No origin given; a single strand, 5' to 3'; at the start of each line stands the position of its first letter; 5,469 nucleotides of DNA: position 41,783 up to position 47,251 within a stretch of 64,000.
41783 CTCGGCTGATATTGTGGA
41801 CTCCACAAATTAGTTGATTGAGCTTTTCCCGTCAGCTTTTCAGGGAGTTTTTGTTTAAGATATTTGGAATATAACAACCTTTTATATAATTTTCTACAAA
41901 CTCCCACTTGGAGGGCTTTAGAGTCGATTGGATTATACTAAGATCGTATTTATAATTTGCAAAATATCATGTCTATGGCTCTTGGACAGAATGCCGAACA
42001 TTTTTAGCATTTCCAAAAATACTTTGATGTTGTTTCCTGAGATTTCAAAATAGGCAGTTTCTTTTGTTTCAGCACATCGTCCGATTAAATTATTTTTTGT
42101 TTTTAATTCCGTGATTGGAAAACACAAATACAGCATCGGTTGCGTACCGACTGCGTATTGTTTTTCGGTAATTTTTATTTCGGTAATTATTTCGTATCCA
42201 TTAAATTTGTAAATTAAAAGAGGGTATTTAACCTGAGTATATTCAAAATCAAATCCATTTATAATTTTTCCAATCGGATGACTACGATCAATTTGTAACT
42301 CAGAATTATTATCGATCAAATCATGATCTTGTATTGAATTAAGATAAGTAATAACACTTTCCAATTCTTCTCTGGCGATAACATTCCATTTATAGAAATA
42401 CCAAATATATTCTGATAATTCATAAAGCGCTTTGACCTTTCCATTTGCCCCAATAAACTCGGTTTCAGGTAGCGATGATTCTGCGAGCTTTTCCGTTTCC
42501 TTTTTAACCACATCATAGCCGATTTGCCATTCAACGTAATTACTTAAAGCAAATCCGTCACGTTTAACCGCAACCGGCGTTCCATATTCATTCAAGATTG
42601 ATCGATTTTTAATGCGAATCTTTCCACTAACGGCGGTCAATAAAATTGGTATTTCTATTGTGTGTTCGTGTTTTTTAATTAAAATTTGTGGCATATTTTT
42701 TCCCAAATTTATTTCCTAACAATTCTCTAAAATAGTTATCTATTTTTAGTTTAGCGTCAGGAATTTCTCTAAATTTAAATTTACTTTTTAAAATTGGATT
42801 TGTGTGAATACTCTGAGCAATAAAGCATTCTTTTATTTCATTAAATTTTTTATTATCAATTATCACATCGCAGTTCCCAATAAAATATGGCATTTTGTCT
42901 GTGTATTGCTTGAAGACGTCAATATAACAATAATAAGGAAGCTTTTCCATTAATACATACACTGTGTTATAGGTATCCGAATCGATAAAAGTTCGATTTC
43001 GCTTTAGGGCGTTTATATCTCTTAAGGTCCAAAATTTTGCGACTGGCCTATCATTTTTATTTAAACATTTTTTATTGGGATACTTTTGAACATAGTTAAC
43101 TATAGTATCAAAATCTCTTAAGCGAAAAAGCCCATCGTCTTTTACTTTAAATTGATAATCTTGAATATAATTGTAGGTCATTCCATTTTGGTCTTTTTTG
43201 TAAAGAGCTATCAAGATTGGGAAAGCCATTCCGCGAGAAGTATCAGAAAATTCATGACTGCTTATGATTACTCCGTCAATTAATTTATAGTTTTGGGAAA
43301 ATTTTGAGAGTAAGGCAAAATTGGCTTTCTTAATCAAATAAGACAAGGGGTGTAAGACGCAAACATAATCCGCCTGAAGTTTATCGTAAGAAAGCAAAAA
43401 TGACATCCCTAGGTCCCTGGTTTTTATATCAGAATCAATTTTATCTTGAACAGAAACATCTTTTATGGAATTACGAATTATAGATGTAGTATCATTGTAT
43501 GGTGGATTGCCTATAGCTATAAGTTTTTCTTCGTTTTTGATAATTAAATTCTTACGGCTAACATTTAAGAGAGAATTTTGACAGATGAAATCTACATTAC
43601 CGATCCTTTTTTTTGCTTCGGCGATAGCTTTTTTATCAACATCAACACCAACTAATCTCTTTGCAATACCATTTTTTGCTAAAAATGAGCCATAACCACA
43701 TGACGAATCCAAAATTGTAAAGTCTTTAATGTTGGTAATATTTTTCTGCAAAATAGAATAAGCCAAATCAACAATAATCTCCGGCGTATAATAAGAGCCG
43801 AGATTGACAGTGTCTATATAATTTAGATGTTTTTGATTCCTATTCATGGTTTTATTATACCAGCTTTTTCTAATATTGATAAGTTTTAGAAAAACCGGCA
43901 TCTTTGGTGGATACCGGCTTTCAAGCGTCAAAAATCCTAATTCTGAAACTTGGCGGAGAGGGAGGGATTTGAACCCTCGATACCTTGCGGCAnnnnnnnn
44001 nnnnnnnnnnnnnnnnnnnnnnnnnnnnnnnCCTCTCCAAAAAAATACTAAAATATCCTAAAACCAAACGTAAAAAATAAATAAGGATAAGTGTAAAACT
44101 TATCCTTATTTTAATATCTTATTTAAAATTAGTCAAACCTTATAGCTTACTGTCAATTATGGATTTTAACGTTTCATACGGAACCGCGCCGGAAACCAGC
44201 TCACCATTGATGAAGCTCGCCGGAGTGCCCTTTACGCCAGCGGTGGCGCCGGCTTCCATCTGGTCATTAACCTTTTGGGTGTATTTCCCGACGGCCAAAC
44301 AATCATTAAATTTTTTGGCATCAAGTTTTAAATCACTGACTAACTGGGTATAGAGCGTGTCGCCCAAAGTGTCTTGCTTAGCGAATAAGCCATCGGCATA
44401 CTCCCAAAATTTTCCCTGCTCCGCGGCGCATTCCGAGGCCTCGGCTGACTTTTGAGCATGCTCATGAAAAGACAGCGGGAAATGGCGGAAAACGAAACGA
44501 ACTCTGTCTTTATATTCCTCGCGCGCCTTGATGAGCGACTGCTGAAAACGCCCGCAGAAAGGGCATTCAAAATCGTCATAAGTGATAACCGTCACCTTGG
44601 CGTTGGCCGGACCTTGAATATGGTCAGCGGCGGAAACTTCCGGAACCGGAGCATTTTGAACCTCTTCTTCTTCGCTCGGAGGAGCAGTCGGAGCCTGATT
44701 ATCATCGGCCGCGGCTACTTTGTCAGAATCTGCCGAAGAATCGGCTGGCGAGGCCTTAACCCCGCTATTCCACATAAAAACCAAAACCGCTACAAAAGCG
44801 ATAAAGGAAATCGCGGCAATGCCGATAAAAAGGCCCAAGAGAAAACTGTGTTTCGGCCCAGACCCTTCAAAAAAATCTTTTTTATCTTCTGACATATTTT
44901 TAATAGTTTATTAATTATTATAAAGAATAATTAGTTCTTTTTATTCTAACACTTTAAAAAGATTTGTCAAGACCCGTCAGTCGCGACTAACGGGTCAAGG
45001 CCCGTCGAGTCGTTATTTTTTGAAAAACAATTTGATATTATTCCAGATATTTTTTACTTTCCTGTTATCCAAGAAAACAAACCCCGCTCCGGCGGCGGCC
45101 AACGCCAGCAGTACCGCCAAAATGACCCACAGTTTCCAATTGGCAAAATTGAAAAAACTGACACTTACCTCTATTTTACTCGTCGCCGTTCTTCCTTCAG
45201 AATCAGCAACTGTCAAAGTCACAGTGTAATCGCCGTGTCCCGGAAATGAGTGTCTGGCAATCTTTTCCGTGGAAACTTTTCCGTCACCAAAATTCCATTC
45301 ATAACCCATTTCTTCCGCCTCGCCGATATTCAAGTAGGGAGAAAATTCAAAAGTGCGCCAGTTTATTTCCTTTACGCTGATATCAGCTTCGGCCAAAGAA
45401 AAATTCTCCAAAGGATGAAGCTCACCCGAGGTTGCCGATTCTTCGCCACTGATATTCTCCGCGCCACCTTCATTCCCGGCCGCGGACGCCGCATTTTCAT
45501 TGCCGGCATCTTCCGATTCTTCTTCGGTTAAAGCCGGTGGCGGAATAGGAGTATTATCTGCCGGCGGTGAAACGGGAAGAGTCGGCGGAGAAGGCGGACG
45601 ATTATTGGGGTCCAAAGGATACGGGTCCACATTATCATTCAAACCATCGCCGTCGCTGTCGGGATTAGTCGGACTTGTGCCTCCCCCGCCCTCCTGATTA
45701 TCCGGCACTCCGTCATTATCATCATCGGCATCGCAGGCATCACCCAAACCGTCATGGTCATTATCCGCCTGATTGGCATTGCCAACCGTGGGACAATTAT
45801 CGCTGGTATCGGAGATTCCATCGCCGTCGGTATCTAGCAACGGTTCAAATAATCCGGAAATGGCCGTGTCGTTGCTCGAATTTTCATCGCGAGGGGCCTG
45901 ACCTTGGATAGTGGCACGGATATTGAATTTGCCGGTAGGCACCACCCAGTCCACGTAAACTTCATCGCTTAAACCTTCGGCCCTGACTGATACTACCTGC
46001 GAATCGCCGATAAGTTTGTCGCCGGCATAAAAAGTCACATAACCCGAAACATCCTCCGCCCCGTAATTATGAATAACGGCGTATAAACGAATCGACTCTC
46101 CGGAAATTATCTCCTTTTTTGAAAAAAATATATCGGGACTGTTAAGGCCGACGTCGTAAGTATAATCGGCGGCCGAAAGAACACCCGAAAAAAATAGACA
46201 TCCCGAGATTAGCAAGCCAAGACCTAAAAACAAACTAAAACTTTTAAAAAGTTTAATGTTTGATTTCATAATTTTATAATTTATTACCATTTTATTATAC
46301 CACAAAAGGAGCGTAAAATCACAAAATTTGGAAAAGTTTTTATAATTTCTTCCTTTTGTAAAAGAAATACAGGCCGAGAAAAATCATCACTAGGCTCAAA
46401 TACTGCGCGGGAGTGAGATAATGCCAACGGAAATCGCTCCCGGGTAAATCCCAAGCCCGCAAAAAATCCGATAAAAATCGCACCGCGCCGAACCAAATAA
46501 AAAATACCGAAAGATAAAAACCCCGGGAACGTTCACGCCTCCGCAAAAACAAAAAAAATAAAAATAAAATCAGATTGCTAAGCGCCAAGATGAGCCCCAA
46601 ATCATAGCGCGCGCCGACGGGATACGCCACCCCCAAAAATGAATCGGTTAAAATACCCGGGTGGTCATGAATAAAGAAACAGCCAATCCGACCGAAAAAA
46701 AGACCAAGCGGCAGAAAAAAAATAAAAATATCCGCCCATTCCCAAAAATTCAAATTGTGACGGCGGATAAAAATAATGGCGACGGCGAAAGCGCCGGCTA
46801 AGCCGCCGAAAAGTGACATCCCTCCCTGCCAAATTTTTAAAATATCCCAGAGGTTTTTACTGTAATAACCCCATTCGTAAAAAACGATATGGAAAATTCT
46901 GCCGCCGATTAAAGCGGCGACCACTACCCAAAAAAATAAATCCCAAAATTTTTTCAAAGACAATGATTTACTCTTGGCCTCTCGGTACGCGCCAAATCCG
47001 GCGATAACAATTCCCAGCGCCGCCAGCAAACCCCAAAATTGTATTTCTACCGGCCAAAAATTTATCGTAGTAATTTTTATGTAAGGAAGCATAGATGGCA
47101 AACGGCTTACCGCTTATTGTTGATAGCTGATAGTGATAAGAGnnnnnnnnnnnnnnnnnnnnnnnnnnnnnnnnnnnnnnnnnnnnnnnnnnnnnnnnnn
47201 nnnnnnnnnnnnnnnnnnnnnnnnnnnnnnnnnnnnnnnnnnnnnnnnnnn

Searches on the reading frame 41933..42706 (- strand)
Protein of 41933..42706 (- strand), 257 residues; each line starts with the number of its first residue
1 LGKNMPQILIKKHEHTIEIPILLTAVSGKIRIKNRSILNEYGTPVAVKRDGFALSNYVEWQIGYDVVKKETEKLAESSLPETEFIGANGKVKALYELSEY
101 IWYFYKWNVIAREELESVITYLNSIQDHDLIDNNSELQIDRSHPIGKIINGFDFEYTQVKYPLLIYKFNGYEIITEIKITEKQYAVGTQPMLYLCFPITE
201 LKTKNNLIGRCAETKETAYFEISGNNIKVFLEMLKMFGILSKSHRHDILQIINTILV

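Call 46: search_protein_families(library=pfam, proteins=[window:41933-42706:-], max_evalue=0.0001)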
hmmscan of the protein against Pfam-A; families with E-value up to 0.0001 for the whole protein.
window:41933-42706:- (257 aa): 1 family
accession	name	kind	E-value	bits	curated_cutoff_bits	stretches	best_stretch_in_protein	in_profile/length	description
PF09522.15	RE_R_Pab1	-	1.2e-43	148.4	25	1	137-255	1-119/119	R.Pab1 restriction endonuclease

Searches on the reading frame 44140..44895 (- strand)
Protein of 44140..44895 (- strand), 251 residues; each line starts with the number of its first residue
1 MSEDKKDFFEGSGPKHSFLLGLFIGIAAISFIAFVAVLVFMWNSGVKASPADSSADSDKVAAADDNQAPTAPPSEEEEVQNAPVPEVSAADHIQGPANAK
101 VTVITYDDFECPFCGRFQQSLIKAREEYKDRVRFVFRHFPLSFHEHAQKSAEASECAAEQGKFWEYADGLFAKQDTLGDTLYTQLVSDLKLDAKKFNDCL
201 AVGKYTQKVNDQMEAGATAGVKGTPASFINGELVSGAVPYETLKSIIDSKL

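Call 46: search_protein_families(library=pfam, proteins=[window:44140-44895:-], max_evalue=0.0001)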
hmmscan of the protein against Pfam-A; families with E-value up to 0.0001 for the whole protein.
window:44140-44895:- (251 aa): 4 families
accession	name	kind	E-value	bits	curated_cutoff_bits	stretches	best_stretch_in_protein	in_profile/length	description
PF13462.12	Thioredoxin_4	-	2e-29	103.3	23.2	1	90-248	4-164/165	Thioredoxin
PF01323.26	DSBA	-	4.1e-19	69.6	25.6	1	102-247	1-190/191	DSBA-like thioredoxin domain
PF13098.12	Thioredoxin_2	-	5.5e-07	30.3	27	1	98-246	4-103/104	Thioredoxin-like domain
PF18400.7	Thioredoxin_12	-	3.3e-06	27.6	26.1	1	78-142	121-185/190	Thioredoxin-like domain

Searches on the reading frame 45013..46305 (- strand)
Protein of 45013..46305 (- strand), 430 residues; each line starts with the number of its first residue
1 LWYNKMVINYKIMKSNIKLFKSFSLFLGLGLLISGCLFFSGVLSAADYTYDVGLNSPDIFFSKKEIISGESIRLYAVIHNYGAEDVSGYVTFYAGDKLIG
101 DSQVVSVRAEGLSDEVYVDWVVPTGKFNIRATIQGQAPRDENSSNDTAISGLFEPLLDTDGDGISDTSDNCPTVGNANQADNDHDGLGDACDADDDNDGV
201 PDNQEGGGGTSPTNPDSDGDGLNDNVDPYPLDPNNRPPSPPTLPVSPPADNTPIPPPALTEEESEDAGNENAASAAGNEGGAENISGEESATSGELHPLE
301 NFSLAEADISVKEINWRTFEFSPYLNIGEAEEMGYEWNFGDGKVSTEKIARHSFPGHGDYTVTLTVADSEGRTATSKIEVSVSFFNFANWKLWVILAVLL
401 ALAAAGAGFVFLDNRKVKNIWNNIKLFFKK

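Call 46: search_protein_families(library=pfam, proteins=[window:45013-46305:-], max_evalue=0.0001)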
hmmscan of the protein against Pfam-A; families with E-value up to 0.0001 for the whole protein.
window:45013-46305:- (430 aa): 3 families
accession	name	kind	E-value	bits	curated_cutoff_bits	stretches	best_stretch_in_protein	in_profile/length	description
PF18911.6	PKD_4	-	1.8e-13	50.8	27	1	329-382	31-85/85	PKD domain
PF02412.23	TSP_3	-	3e-11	43.2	25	2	158-179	15-36/36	Thrombospondin type 3 repeat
PF00801.26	PKD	-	1.7e-10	41.2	23.5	1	319-376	17-75/80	PKD domain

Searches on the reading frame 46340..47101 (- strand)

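Call 46: search_protein_families(library=pfam, proteins=[window:46340-47101:-], max_evalue=0.0001)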
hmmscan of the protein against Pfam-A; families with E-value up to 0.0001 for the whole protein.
window:46340-47101:- (253 aa): 1 family
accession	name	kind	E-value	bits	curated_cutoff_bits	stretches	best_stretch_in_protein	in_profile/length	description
PF01790.23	LGT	-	1.7e-47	162.2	24.9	1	13-248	4-239/240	Prolipoprotein diacylglyceryl transferase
